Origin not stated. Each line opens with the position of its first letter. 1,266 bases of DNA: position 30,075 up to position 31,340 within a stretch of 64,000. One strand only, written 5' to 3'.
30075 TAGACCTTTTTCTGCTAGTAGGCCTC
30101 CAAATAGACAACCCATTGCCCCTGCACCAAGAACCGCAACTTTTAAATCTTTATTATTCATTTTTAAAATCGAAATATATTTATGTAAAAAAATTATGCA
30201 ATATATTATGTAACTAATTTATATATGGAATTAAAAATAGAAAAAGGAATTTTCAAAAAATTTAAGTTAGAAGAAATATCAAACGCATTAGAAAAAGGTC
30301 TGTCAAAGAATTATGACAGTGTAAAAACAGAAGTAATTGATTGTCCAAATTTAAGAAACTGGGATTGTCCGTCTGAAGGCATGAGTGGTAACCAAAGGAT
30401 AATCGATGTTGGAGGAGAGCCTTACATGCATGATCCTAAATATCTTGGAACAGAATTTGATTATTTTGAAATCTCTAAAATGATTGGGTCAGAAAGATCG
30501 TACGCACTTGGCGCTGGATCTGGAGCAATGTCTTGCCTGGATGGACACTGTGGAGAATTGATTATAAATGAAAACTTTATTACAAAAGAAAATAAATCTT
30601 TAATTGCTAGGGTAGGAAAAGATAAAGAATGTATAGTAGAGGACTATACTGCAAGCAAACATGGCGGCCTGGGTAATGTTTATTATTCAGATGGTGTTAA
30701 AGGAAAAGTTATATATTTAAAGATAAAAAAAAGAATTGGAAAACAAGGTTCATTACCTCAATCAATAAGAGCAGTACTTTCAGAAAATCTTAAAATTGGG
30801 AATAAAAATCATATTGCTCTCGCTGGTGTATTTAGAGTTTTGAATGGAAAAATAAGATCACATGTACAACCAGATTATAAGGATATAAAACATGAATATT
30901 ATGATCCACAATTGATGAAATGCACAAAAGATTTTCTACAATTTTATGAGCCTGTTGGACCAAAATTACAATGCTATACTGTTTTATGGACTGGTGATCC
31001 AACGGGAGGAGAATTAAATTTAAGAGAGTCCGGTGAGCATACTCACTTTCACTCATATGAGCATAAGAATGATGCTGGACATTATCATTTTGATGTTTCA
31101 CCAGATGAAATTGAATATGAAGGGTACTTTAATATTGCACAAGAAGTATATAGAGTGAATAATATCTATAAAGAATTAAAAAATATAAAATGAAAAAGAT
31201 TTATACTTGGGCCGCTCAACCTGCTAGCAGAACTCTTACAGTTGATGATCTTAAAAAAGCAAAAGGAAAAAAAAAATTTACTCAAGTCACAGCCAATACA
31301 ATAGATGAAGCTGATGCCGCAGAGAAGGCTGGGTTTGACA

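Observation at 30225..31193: Full-length bacterial homologue of eukaryotic C11orf54 (DUF1907) inside a sugar-acid island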

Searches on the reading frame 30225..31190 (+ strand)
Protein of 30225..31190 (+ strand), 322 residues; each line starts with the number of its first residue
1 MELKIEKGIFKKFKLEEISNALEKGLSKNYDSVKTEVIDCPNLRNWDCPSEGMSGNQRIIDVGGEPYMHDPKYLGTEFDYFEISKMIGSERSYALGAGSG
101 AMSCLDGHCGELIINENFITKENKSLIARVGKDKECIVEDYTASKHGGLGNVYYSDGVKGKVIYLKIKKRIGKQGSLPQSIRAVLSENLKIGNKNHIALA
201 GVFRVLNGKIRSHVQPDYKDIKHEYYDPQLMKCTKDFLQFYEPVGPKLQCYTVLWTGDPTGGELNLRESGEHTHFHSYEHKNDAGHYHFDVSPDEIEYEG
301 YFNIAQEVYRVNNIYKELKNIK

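Call 3: search_protein_families(library=pfam, proteins=[window:30225-31190:+], max_evalue=0.001)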
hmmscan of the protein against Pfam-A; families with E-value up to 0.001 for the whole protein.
window:30225-31190:+ (322 aa): 1 family
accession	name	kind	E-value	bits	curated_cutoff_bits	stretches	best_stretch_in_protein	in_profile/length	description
PF08925.16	DUF1907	-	4.2e-58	197.4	25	1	22-311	1-285/285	Domain of Unknown Function (DUF1907)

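Call 4: search_protein_families(library=ncbifam, proteins=[window:30225-31190:+], max_evalue=0.00001)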
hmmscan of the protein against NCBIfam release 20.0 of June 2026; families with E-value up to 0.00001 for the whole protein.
window:30225-31190:+ (322 aa): 0 families

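Call 12: search_solved_structures(query=window:30225-31190:+, max_evalue=1, show_alignments=2)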
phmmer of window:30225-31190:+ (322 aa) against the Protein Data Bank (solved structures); distinct sequences matched with E-value up to 1: 1.
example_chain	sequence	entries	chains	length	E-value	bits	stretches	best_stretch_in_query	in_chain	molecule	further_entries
1xcr_A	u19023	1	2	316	3.1e-36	128.6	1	14-313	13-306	hypothetical protein PTD012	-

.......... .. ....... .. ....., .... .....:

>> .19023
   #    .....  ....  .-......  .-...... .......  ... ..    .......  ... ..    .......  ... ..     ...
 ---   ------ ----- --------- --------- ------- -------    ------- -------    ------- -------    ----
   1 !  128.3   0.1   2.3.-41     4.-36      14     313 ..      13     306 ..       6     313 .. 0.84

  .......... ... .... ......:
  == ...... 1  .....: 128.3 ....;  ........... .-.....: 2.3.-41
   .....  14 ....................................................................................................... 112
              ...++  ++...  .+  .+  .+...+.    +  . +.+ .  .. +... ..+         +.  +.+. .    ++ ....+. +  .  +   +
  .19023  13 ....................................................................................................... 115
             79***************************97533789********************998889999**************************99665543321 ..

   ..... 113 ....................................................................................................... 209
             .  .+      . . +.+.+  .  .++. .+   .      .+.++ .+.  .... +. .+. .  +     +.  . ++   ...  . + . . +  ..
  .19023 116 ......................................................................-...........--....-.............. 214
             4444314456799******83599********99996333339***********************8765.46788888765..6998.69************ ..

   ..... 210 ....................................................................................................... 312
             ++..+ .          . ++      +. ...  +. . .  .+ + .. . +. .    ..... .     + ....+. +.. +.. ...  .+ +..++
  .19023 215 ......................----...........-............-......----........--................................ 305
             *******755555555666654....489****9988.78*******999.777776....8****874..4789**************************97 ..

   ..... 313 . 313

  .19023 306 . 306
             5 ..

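Call 17: find_homologous_proteins(query=window:30225-31190:+, max_evalue=0.00001)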
Query window:30225-31190:+ (322 aa): 692 proteins with E <= 0.00001 among 2422 candidates; the best 120 are listed. Only proteins of 177 to 564 residues were searched: fused or split forms outside these lengths cannot appear, so this answer is no evidence that the protein stands alone or is whole; lengths 'longer' or 'shorter' looks for them.
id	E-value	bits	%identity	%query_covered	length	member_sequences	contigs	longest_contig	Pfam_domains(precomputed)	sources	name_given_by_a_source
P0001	4.2e-208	708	94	100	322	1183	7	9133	PF08925.17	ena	-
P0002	2.0e-207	706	94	100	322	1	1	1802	PF08925.17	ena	-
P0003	9.5e-181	618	82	100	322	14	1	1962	PF08925.17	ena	-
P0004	5.8e-177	606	80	99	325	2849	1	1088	PF08925.17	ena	-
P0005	1.2e-176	605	80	100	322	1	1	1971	PF08925.17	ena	-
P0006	1.3e-173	595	79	99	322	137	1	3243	PF08925.17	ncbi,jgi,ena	-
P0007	3.5e-172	590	78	99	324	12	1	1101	PF08925.17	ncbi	-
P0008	3.5e-172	590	78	99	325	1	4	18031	PF08925.17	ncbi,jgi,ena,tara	tara:strand:+ start:3576 stop:4553 length:978 start_codon:yes stop_codon:yes gene_type:complete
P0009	7.0e-172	589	77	100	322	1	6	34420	PF08925.17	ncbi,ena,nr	ncbi:DUF1907 domain-containing protein [Pelagibacterales bacterium SAG-MED03]|nr:DUF1907 domain-cont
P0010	7.0e-172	589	78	99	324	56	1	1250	PF08925.17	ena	-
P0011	7.1e-172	589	78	99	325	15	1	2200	PF08925.17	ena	-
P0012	1.2e-171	589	78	99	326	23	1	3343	PF08925.17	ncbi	-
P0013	1.2e-171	589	79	99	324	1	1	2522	PF08925.17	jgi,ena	-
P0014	1.5e-171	588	77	100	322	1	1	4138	PF08925.17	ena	-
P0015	1.6e-171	588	78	100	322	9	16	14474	PF08925.17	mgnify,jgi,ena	mgnify:FL=1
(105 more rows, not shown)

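Call 19: find_related_loci(query=window:30225-31190:+, collection=genome_contigs, flank=10000)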
Query window:30225-31190:+ (322 aa) in genome_contigs; peptide patterns used: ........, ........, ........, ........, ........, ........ (x = any residue, [..] = any of these).
352 stretches matched a pattern; 206 encode a relative of the query (tblastn E <= 1e-3); the best 80 are kept; 80 distinct loci.
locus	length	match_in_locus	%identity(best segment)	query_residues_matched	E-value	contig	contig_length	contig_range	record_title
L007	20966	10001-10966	99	1-322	0e+0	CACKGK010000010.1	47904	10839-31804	uncultured Pelagibacteraceae bacterium isolate AG-916-O20 genome assembly, contig: AG-916-O20_NODE_10, whole genome shot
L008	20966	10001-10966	98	1-322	0e+0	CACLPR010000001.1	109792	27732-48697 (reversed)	uncultured Pelagibacteraceae bacterium isolate AG-470-C13 genome assembly, contig: AG-470-C13_NODE_1, whole genome shotg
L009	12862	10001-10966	98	1-322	0e+0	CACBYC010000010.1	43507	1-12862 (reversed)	uncultured Pelagibacteraceae bacterium isolate AG-900-G22 genome assembly, contig: AG-900-G22_NODE_10, whole genome shot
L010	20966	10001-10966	98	1-322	0e+0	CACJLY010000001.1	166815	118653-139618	uncultured Pelagibacteraceae bacterium isolate AG-915-K07 genome assembly, contig: AG-915-K07_NODE_1, whole genome shotg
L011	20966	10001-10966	98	1-322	0e+0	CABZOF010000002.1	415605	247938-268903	MAG: uncultured Pelagibacteraceae bacterium isolate AG-896-F06 genome assembly, contig: AG-896-F06_NODE_2, whole genome 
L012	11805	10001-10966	98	1-322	0e+0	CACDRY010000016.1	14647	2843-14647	uncultured Pelagibacteraceae bacterium isolate AG-904-G21 genome assembly, contig: AG-904-G21_NODE_16, whole genome shot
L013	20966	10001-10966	98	1-322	0e+0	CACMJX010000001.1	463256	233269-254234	MAG: uncultured Pelagibacteraceae bacterium isolate AG-918-P10 genome assembly, contig: AG-918-P10_NODE_1, whole genome 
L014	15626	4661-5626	98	1-322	0e+0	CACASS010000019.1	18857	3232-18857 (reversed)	uncultured Pelagibacteraceae bacterium isolate AG-898-J15 genome assembly, contig: AG-898-J15_NODE_19, whole genome shot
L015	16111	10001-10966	98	1-322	0e+0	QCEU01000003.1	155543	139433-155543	Pelagibacteraceae bacterium AG-359-O02 Ga0172135_103, whole genome shotgun sequence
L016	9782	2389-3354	98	1-322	0e+0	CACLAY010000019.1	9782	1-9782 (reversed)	uncultured Pelagibacteraceae bacterium isolate AG-461-E05 genome assembly, contig: AG-461-E05_NODE_19, whole genome shot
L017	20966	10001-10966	98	1-322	0e+0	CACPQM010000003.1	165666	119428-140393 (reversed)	MAG: uncultured Pelagibacteraceae bacterium isolate AG-916-B15 genome assembly, contig: AG-916-B15_NODE_3, whole genome 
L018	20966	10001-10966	98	1-322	0e+0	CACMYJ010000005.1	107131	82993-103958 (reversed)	MAG: uncultured Pelagibacteraceae bacterium isolate AG-892-G22 genome assembly, contig: AG-892-G22_NODE_5, whole genome 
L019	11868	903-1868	97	1-322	0e+0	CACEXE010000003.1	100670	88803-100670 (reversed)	uncultured Pelagibacteraceae bacterium isolate AG-404-L13 genome assembly, contig: AG-404-L13_NODE_3, whole genome shotg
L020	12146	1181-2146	98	1-322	0e+0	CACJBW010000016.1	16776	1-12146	uncultured Pelagibacteraceae bacterium isolate AG-914-M13 genome assembly, contig: AG-914-M13_NODE_16, whole genome shot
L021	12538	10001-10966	97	1-322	0e+0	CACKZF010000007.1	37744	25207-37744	uncultured Pelagibacteraceae bacterium isolate AG-461-A11 genome assembly, contig: AG-461-A11_NODE_7, whole genome shotg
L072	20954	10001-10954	79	1-318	1e-178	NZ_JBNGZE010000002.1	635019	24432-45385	MAG: Candidatus Pelagibacter sp. isolate HIMB1444 HIMB1444-00000000002, whole genome shotgun sequence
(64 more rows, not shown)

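Call 24: search_protein_families(library=pfam, proteins=[L072:11007-11420:+, L072:5072-6151:+, L072:6150-7070:-], max_evalue=0.01)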
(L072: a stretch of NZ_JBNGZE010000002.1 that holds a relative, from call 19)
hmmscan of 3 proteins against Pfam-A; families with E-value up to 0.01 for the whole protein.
L072:11007-11420:+ (138 aa): 1 family
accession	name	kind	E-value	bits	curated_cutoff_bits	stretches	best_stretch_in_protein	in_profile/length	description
PF22381.2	Staph_reg_Sar_Rot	-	0.001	19.5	27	1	40-114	3-73/85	Transcriptional regulator SarA/Rot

L072:5072-6151:+ (360 aa): 4 families
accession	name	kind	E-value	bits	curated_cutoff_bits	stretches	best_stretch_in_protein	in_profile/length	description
PF02894.22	GFO_IDH_MocA_C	-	4.6e-31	108.8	22.9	1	138-354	3-217/218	Oxidoreductase family, C-terminal alpha/beta domain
PF01408.29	GFO_IDH_MocA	-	3.1e-23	83.2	24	1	4-121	1-117/120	Oxidoreductase family, NAD-binding Rossmann fold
PF22725.1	GFO_IDH_MocA_C3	-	2.2e-14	54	27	1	139-264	8-124/124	GFO/IDH/MocA C-terminal domain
PF03807.23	F420_oxidored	-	0.0043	18.1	21.6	1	5-95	1-89/94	NADP oxidoreductase coenzyme F420-dependent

L072:6150-7070:- (307 aa): 7 families
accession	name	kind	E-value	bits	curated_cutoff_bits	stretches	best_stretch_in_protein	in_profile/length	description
PF02826.25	2-Hacid_dh_C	-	3.1e-51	173.7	25.1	1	110-284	4-178/178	D-isomer specific 2-hydroxyacid dehydrogenase, NAD binding domain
PF00389.36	2-Hacid_dh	-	2.1e-24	86.2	24.6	1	4-306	1-124/134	D-isomer specific 2-hydroxyacid dehydrogenase, catalytic domain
PF03446.21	NAD_binding_2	-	4.4e-05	24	21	1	144-250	2-112/161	NAD binding domain of 6-phosphogluconate dehydrogenase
PF00670.27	AdoHcyase_NAD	-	0.0022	18.6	27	0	139-231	21-110/162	S-adenosyl-L-homocysteine hydrolase, NAD binding domain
PF07991.19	KARI_N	-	0.0066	16.5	20.6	0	139-226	2-90/165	Acetohydroxy acid isomeroreductase, NADPH-binding domain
PF02737.24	3HCDH_N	-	0.008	16.5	22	0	145-195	3-52/180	3-hydroxyacyl-CoA dehydrogenase, NAD binding domain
PF03720.21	UDPG_MGDP_dh_C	-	0.0099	16.7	30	0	157-230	23-97/103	UDP-glucose/GDP-mannose dehydrogenase family, UDP binding domain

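Call 25: search_protein_representatives(protein=window:30225-31190:+)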
Query: 322 residues. Proteins with E-value up to 0.001 (for the whole library): 535; up to 1e-10: 265; up to 1e-30: 65. The best 150 are listed.
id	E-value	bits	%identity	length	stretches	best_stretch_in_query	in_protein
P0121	6.6e-109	380.7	73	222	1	102-320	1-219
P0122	4.1e-108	378.1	73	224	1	1-224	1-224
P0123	3.0e-98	345.7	48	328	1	14-319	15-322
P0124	1.6e-88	313.6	71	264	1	1-191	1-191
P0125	3.1e-76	273.3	45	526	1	16-315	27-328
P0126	6.1e-71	255.9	92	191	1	177-295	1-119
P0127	3.0e-68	247.1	71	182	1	22-164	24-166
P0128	2.3e-63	231.0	42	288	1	47-317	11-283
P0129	1.7e-62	228.1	39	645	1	12-313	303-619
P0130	3.4e-59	217.3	68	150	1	1-140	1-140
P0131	3.2e-56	207.5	43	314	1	14-251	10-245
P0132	4.0e-56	207.2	41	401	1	13-316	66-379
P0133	8.5e-56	206.1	73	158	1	1-124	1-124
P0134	9.3e-56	206.0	44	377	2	15-290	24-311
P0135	9.4e-50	186.3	38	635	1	12-308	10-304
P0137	1.1e-48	182.7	46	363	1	77-315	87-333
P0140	4.2e-47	177.6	36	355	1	15-314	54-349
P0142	1.1e-45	172.9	41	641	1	60-313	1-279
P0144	5.2e-45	170.7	39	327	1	15-314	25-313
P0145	5.4e-45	170.6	36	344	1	14-316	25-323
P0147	4.0e-41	157.9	33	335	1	14-319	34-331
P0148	9.3e-41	156.7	35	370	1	18-318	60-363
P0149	2.7e-39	151.9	34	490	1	15-318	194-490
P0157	1.2e-36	143.1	36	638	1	48-312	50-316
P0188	1.4e-29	120.0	37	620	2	142-313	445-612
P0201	2.1e-27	112.8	32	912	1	22-310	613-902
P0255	6.1e-21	91.6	34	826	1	2-264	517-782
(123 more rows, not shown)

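Call 26: list_cluster_members(proteins=[P0123, P0125, P0128, P0129, P0132, P0134, P0135, P0140, P0144, P0145])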
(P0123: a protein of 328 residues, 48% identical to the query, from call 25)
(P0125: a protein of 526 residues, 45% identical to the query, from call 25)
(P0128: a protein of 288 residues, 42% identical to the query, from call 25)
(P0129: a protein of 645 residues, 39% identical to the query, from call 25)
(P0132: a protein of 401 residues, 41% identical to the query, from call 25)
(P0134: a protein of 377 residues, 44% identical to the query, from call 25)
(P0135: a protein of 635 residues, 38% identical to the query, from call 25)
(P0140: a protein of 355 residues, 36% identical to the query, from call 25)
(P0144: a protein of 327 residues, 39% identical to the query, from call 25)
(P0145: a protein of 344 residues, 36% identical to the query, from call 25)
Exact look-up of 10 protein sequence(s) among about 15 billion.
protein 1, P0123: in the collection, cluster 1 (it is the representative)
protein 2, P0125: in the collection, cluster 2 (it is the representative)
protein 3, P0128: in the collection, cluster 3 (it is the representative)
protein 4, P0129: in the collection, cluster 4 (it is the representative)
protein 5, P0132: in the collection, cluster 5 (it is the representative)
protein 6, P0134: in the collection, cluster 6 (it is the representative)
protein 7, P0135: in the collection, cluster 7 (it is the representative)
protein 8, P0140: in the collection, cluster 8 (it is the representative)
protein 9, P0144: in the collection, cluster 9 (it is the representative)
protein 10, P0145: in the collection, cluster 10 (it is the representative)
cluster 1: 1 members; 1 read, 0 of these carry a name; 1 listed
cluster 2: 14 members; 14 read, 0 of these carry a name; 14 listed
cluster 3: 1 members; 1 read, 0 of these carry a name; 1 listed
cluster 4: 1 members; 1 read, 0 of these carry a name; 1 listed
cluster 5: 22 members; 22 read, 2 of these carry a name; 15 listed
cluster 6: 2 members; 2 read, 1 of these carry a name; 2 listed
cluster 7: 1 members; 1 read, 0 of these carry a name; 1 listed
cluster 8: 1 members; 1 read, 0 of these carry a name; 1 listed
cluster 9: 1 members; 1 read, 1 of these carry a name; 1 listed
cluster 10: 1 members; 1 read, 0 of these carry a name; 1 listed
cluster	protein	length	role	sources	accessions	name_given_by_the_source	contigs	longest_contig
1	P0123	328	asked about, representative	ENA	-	-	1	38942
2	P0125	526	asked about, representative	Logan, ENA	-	-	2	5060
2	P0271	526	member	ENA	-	-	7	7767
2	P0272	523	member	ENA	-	-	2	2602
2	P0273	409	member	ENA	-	-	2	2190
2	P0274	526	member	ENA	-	-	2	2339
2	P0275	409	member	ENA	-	-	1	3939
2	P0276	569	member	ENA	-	-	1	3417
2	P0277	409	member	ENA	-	-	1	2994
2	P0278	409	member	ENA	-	-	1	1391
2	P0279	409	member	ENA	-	-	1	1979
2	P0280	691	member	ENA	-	-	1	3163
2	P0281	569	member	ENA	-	-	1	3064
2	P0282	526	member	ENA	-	-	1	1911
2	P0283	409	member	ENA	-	-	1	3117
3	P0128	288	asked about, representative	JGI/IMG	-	-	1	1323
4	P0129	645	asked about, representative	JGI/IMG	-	-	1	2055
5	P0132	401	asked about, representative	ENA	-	-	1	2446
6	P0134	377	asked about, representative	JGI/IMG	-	hypothetical protein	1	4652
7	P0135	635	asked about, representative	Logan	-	-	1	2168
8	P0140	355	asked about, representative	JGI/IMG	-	-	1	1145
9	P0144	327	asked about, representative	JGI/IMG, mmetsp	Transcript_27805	Transcript_27805/g.30899 ORF Transcript_27805/g.30899 Transcript_27805/m.30899 ...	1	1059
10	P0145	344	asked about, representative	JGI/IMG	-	-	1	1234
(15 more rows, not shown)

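Call 27: find_encoding_contigs(protein=P0123, flank=10000, max_places=3)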
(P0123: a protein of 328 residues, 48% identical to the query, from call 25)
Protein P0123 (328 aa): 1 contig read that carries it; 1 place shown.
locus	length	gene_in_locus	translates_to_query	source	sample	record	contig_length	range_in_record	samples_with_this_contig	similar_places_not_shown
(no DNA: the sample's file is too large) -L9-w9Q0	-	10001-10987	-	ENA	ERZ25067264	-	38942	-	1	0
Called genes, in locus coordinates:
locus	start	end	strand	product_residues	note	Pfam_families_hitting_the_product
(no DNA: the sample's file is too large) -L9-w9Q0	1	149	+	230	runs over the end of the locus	PF13936:HTH_38, PF13565:HTH_32 (weak)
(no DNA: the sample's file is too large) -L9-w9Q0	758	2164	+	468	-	PF13576:Pentapeptide_3 (faint), PF13599:Pentapeptide_4 (weak), PF00805:Pentapeptide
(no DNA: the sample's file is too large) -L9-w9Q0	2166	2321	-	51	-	-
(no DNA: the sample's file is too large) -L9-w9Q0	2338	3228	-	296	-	PF02653:BPD_transp_2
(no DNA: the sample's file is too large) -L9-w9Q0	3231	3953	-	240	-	PF13555:AAA_29 (weak), PF00005:ABC_tran, PF13304:AAA_21 (faint)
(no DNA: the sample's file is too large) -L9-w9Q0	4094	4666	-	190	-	-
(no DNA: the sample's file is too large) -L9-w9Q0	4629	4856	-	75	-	-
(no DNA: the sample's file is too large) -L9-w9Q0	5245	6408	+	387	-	PF13458:Peripla_BP_6, PF13433:Peripla_BP_5 (faint), PF01094:ANF_receptor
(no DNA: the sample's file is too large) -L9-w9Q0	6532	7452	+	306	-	PF02653:BPD_transp_2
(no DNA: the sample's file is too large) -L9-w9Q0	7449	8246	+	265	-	PF02463:SMC_N, PF00005:ABC_tran, PF13304:AAA_21 (weak), PF12399:BCA_ABC_TP_C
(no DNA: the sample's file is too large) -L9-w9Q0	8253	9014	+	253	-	PF01557:FAA_hydrolase (faint)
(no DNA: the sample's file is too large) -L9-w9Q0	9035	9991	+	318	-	PF02558:ApbA, PF08546:ApbA_C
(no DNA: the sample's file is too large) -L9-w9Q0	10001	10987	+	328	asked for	PF08925:DUF1907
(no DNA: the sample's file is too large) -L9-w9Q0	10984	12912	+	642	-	PF16177:ACAS_N, PF00501:AMP-binding, PF13193:AMP-binding_C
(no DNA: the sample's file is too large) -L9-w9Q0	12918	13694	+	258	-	PF00378:ECH_1, PF16113:ECH_2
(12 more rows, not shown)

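Call 28: find_encoding_contigs(protein=P0271, flank=6000, max_places=3)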
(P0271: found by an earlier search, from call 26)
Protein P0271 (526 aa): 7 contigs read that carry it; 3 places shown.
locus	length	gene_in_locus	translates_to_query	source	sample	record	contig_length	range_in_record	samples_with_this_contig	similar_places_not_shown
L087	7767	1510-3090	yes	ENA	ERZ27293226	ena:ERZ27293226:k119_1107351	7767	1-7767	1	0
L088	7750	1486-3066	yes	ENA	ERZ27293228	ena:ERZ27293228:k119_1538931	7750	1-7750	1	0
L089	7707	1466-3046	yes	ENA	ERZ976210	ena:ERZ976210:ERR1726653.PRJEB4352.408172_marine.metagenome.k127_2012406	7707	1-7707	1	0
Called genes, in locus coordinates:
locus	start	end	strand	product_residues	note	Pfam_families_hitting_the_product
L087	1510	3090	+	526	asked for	PF08925:DUF1907, PF01210:NAD_Gly3P_dh_N, PF02558:ApbA, PF03721:UDPG_MGDP_dh_N (weak)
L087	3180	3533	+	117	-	PF08546:ApbA_C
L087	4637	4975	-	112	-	-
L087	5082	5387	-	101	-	-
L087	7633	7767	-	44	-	?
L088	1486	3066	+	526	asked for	PF08925:DUF1907, PF01210:NAD_Gly3P_dh_N, PF02558:ApbA, PF03721:UDPG_MGDP_dh_N (weak)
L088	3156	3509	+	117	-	PF08546:ApbA_C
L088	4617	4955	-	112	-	-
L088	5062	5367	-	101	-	-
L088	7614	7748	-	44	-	?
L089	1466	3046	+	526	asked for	PF08925:DUF1907, PF01210:NAD_Gly3P_dh_N, PF02558:ApbA, PF03721:UDPG_MGDP_dh_N (weak)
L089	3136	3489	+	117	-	PF08546:ApbA_C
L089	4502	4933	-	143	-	-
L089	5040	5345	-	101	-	-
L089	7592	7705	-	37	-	?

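Call 30: search_protein_families(library=pfam, proteins=[P0129, P0135, P0142, P0157, P0188, P0201, P0255, P0149, P0125, P0132], max_evalue=0.001)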
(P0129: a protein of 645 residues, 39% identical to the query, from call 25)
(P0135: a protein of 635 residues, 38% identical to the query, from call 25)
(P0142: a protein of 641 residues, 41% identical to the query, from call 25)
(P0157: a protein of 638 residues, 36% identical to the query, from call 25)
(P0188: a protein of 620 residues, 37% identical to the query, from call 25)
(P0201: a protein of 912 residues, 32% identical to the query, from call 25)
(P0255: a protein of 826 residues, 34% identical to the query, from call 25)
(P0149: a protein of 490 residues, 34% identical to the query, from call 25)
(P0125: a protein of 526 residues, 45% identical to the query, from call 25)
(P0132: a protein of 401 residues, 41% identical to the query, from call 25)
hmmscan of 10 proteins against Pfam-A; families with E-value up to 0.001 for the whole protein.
P0129 (645 aa): 1 family
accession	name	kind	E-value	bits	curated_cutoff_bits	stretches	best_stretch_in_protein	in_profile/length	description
PF08925.16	DUF1907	-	5.6e-53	180.6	25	1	313-617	1-285/285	Domain of Unknown Function (DUF1907)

P0135 (635 aa): 3 families
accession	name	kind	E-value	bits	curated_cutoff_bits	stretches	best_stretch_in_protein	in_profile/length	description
PF08925.16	DUF1907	-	3.5e-45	155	25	1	20-306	1-284/285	Domain of Unknown Function (DUF1907)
PF02558.23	ApbA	-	1.1e-31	109.9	22.2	1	327-481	1-149/150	Ketopantoate reductase PanE/ApbA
PF08546.17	ApbA_C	-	9.2e-31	107.2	22.7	1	507-631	1-125/125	Ketopantoate reductase PanE/ApbA C terminal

P0142 (641 aa): 3 families
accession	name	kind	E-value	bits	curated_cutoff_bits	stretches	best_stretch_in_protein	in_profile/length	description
PF08925.16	DUF1907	-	6.1e-32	111.6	25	1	1-277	41-285/285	Domain of Unknown Function (DUF1907)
PF02558.23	ApbA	-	5.3e-26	91.5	22.2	1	307-475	1-149/150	Ketopantoate reductase PanE/ApbA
PF08546.17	ApbA_C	-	1.6e-20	74.1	22.7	1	501-620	1-116/125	Ketopantoate reductase PanE/ApbA C terminal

P0157 (638 aa): 5 families
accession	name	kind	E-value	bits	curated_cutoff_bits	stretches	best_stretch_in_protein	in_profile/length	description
PF02558.23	ApbA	-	6.9e-34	117.1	22.2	1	333-484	1-149/150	Ketopantoate reductase PanE/ApbA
PF08925.16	DUF1907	-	9.3e-33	114.3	25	1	29-314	1-284/285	Domain of Unknown Function (DUF1907)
PF08546.17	ApbA_C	-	4.2e-31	108.4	22.7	1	511-633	1-123/125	Ketopantoate reductase PanE/ApbA C terminal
PF01210.29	NAD_Gly3P_dh_N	-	9.1e-09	35.9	23.1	1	333-439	2-108/158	NAD-dependent glycerol-3-phosphate dehydrogenase N-terminus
PF03721.20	UDPG_MGDP_dh_N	-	0.00094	19.2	27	0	333-386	3-56/187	UDP-glucose/GDP-mannose dehydrogenase family, NAD binding domain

P0188 (620 aa): 1 family
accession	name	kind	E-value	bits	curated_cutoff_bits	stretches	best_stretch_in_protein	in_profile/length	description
PF08925.16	DUF1907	-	2e-61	208.4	25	1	288-610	1-285/285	Domain of Unknown Function (DUF1907)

P0201 (912 aa): 1 family
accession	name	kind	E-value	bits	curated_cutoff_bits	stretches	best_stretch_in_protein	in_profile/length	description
PF08925.16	DUF1907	-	1.5e-57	195.6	25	1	615-903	3-285/285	Domain of Unknown Function (DUF1907)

P0255 (826 aa): 1 family
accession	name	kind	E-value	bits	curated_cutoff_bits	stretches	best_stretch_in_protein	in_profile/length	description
PF08925.16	DUF1907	-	2.5e-48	165.4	25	1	539-778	3-241/285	Domain of Unknown Function (DUF1907)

P0149 (490 aa): 3 families
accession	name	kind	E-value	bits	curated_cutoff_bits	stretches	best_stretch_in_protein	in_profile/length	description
PF08925.16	DUF1907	-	2.2e-77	260.7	25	1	204-483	4-285/285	Domain of Unknown Function (DUF1907)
PF00725.27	3HCDH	-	4.6e-12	46.7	22.1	1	46-113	1-65/97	3-hydroxyacyl-CoA dehydrogenase, C-terminal domain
PF02737.24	3HCDH_N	-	5.2e-06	26.9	22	1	1-42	138-178/180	3-hydroxyacyl-CoA dehydrogenase, NAD binding domain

P0125 (526 aa): 6 families
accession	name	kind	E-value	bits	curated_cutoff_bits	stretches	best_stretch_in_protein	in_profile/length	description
PF08925.16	DUF1907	-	8.7e-48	163.6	25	1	33-324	1-285/285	Domain of Unknown Function (DUF1907)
PF02558.23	ApbA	-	1.5e-40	138.7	22.2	1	341-491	1-149/150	Ketopantoate reductase PanE/ApbA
PF01210.29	NAD_Gly3P_dh_N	-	9.3e-10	39.1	23.1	1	340-448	1-112/158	NAD-dependent glycerol-3-phosphate dehydrogenase N-terminus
PF03721.20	UDPG_MGDP_dh_N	-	1.4e-06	28.4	27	1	340-421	2-90/187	UDP-glucose/GDP-mannose dehydrogenase family, NAD binding domain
PF02737.24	3HCDH_N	-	0.00022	21.7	22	1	340-379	1-40/180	3-hydroxyacyl-CoA dehydrogenase, NAD binding domain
PF02254.24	TrkA_N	-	0.00082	20.1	23.8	0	341-439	1-95/116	TrkA-N domain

P0132 (401 aa): 1 family
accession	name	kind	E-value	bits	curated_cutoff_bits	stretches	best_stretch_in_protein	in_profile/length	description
PF08925.16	DUF1907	-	8.5e-51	173.5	25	1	75-374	1-285/285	Domain of Unknown Function (DUF1907)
